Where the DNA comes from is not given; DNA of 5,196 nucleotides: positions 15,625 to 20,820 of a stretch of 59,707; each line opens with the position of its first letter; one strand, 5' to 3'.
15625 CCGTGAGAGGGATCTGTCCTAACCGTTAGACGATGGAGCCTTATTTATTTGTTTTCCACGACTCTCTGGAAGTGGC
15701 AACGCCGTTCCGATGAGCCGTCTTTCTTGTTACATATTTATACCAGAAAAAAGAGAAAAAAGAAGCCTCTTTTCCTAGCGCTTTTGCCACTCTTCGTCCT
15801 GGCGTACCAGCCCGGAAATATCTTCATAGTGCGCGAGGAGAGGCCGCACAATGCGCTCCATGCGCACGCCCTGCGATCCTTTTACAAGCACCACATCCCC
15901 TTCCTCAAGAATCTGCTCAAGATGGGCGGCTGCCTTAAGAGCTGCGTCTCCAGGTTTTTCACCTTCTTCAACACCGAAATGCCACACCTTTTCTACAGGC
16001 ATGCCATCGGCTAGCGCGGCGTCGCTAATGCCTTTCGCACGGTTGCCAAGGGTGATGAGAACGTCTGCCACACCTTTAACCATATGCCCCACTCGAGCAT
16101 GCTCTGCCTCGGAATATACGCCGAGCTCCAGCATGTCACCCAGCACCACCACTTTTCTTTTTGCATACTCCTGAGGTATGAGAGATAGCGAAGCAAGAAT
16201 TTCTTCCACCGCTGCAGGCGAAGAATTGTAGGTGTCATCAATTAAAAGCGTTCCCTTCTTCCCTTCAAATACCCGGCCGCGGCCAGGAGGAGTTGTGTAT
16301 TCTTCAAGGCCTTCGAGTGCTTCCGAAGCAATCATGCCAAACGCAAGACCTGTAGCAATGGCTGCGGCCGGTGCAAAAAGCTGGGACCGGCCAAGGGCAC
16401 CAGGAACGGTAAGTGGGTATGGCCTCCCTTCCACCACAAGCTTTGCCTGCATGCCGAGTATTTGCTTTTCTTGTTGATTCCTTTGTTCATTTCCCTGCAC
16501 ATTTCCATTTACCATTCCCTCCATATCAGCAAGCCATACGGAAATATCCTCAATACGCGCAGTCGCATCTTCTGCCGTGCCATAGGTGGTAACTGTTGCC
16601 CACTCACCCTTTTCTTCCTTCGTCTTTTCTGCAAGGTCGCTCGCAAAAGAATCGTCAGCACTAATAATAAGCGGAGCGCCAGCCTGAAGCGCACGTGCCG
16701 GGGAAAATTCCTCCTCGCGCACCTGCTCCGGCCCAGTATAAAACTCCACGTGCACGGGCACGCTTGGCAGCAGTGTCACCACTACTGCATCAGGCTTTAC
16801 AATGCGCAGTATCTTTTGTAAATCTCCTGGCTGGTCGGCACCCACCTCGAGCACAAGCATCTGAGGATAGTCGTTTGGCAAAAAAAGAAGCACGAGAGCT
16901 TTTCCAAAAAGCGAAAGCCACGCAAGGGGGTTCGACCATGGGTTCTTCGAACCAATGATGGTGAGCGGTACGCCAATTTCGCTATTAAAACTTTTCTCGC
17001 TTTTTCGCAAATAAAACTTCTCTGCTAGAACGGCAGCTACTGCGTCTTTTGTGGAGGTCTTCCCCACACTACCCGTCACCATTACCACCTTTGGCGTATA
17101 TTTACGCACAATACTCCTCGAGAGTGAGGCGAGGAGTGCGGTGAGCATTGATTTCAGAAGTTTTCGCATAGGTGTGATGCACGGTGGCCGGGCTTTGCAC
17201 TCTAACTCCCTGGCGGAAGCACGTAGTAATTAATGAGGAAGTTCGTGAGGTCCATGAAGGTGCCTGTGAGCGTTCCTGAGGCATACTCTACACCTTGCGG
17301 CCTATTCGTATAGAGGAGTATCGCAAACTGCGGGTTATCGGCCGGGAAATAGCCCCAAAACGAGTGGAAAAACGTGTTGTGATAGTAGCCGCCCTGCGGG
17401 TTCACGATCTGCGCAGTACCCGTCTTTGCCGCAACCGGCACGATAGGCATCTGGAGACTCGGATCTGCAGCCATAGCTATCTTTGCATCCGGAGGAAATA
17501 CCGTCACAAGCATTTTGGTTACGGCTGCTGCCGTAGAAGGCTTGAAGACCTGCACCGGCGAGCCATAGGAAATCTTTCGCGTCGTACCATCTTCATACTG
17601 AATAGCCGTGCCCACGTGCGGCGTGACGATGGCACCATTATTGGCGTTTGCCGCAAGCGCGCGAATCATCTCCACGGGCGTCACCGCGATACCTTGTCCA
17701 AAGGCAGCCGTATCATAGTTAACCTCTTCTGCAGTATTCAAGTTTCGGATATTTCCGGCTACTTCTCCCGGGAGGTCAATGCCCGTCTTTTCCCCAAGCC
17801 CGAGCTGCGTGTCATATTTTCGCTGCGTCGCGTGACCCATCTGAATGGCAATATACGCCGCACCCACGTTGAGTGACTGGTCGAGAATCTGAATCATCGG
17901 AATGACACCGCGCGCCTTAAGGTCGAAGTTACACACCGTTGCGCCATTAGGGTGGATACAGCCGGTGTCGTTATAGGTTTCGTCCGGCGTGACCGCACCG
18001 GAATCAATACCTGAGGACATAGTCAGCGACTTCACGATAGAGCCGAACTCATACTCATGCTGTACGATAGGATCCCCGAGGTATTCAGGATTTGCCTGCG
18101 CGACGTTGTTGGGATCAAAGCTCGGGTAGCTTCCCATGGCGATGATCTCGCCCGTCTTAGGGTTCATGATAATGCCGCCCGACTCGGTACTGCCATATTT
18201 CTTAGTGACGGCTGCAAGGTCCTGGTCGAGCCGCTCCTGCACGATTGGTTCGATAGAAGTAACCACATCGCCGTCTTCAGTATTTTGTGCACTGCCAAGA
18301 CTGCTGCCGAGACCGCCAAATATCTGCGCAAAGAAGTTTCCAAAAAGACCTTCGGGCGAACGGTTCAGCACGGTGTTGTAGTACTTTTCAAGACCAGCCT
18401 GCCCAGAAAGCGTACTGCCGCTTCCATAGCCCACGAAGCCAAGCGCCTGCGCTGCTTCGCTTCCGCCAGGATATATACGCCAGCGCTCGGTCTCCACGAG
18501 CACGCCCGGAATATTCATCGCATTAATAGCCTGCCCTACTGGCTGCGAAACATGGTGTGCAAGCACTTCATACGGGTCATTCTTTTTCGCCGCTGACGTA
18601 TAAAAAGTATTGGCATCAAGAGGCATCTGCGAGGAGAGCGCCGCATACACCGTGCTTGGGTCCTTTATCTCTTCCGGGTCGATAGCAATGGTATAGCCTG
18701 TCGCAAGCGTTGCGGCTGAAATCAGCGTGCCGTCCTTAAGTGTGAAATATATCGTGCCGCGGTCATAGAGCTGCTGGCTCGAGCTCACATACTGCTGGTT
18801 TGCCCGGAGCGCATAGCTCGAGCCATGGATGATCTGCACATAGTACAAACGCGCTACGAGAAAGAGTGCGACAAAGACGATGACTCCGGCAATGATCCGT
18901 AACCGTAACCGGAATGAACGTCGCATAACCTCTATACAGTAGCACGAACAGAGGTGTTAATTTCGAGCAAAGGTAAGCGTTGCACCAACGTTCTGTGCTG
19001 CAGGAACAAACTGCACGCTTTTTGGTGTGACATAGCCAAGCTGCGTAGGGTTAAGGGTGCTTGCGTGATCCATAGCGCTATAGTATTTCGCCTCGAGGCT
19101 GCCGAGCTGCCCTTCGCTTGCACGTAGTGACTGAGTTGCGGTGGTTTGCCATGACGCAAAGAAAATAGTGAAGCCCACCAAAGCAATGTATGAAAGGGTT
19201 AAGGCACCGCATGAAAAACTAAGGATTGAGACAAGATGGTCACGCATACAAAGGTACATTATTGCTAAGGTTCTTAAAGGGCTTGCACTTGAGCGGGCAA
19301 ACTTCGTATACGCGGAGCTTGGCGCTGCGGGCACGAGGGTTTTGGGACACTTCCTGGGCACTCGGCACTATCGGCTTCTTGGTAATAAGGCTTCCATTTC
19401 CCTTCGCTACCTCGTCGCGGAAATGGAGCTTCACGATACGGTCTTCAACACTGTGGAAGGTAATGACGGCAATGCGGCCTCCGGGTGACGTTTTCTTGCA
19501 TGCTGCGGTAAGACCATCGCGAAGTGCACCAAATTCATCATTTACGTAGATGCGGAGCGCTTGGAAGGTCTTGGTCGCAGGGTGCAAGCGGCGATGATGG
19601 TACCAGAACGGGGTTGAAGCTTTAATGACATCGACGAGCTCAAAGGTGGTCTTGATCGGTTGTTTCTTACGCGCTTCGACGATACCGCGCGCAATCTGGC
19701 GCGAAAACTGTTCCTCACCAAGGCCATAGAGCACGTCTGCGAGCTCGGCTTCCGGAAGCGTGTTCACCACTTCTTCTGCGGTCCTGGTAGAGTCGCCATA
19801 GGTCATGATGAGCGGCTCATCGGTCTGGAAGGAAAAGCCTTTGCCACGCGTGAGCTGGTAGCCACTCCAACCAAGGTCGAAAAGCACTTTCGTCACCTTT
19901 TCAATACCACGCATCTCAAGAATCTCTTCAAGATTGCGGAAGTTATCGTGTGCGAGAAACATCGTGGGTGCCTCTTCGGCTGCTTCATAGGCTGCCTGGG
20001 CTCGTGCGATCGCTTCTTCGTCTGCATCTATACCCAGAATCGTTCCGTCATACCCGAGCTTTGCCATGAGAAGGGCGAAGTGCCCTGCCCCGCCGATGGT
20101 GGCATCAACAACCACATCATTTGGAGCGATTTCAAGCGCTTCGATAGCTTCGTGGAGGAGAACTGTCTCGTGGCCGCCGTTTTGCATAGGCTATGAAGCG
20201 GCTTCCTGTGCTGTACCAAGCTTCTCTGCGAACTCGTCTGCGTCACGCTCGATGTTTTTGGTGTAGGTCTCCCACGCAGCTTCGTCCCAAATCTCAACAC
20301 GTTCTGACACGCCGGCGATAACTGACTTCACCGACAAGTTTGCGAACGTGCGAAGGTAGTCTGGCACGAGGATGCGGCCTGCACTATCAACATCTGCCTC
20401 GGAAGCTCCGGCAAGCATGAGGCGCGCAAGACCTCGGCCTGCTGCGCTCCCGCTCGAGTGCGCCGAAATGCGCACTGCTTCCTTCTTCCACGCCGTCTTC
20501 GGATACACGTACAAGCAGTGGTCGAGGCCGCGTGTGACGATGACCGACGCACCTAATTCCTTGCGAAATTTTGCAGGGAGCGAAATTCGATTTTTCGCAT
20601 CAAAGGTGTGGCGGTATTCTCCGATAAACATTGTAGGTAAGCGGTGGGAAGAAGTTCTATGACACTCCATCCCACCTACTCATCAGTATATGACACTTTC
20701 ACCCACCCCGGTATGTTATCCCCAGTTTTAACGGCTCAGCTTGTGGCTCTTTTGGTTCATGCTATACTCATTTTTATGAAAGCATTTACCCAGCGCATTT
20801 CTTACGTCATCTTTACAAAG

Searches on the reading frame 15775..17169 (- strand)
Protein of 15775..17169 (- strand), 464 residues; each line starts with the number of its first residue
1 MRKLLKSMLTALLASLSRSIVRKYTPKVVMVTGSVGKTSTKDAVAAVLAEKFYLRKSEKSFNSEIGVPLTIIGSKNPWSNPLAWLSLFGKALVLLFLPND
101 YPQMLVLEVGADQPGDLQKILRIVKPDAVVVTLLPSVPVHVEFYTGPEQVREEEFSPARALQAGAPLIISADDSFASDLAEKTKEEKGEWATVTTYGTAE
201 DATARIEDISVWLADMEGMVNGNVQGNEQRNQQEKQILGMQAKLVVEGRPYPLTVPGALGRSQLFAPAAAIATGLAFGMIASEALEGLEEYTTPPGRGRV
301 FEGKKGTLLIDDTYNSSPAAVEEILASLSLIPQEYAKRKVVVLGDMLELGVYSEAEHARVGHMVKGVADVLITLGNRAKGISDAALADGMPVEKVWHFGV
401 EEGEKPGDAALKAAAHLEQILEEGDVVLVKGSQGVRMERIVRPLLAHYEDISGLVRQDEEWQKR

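Call 64: search_protein_families(library=pfam, max_evalue=0.001, proteins=[window:15775-17169:-])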
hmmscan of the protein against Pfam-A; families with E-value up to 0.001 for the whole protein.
window:15775-17169:- (464 aa): 2 families
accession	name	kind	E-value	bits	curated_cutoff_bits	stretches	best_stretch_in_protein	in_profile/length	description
PF02875.26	Mur_ligase_C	-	2.8e-17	64.2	28.4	1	296-432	1-126/127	Mur ligase, glutamate ligase domain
PF08245.18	Mur_ligase_M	-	1.3e-15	58.3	24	1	31-210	1-160/200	Mur ligase middle domain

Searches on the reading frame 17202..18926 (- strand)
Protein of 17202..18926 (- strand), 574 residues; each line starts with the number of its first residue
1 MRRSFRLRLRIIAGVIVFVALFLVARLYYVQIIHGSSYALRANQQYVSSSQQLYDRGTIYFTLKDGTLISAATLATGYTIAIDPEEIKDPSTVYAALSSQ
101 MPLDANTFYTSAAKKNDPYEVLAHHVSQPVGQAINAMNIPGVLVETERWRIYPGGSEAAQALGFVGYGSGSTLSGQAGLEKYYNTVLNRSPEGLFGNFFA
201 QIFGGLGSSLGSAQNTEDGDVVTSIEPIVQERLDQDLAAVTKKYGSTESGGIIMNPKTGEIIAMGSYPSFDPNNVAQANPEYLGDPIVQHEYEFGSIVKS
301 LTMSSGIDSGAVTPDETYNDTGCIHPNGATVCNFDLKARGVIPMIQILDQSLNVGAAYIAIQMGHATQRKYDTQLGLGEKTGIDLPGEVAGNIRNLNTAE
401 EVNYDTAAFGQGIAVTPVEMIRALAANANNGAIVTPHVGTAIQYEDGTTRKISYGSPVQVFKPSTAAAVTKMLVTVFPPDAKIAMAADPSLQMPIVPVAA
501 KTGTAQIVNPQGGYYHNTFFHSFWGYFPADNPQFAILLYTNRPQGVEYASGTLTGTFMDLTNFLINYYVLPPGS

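Call 64: search_protein_families(library=pfam, max_evalue=0.001, proteins=[window:17202-18926:-])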
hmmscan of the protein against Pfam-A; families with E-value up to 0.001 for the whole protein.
window:17202-18926:- (574 aa): 2 families
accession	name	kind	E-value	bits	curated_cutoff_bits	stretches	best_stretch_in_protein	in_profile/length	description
PF00905.27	Transpeptidase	-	1.8e-60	205.1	22.1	1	252-555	4-291/299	Penicillin binding protein transpeptidase domain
PF03717.20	PBP_dimer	-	5.8e-05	24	24.4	1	72-187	18-158/180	Penicillin-binding Protein dimerisation domain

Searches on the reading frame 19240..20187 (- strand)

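Call 64: search_protein_families(library=pfam, max_evalue=0.001, proteins=[window:19240-20187:-])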
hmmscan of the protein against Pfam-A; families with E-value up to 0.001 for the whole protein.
window:19240-20187:- (315 aa): 3 families
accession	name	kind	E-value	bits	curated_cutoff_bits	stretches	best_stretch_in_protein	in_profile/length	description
PF01795.25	Methyltransf_5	-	3.4e-92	309.7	27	1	5-295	3-307/309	MraW methylase family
PF13847.12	Methyltransf_31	-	2.1e-05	24.7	27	1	33-65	13-46/145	Methyltransferase domain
PF03934.19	T2SSK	-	0.00046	20.9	24.2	0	141-181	3-38/63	Type II secretion system (T2SS), protein K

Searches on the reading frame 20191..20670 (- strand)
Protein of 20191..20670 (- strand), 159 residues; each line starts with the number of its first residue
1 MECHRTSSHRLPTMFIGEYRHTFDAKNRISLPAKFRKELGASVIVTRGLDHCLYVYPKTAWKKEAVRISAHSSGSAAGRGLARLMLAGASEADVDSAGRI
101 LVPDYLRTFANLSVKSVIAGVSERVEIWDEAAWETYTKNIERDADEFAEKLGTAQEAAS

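Call 64: search_protein_families(library=pfam, max_evalue=0.001, proteins=[window:20191-20670:-])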
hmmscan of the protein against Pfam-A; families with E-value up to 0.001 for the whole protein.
window:20191-20670:- (159 aa): 1 family
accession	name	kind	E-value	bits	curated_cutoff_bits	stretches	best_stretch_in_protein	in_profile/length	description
PF02381.23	MraZ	-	3.3e-35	120.3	23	2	14-80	1-68/72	MraZ protein, putative antitoxin-like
